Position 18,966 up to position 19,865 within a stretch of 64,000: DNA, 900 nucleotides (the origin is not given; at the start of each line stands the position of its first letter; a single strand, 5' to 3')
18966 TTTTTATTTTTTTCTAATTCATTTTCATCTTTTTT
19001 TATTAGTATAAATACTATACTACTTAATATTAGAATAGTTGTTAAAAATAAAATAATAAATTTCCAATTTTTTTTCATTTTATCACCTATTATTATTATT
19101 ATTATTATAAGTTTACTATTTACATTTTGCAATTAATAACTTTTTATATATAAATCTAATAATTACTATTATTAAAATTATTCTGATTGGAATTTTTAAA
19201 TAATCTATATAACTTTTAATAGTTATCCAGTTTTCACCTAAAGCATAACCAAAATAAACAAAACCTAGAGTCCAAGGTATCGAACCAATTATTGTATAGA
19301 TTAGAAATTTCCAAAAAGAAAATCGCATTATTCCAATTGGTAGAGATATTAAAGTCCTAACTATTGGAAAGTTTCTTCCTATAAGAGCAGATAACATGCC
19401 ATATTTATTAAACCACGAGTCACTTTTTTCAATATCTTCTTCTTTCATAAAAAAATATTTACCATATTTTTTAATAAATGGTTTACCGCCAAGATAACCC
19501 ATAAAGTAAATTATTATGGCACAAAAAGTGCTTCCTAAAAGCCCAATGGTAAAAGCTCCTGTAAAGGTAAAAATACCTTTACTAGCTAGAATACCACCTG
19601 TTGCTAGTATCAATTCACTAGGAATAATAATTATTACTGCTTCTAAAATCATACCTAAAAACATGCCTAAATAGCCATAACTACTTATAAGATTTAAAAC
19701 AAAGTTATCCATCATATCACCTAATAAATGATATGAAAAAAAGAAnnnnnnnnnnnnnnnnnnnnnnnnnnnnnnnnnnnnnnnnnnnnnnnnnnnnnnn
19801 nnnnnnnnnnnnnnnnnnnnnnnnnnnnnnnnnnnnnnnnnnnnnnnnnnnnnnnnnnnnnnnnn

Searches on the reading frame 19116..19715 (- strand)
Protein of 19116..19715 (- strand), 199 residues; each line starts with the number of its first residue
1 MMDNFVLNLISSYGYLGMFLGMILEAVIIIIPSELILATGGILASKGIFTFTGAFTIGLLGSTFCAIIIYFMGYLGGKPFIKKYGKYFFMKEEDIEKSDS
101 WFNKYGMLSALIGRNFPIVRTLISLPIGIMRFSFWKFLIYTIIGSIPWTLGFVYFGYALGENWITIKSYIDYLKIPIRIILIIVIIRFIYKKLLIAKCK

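Call 9: search_protein_families(library=pfam, proteins=[window:19116-19715:-], max_evalue=0.001)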
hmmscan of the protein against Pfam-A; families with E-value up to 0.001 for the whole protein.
window:19116-19715:- (199 aa): 1 family
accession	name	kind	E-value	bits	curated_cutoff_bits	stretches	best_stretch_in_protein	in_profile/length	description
PF09335.16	VTT_dom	-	1.4e-24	87.4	33.9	1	31-157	1-122/123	VTT domain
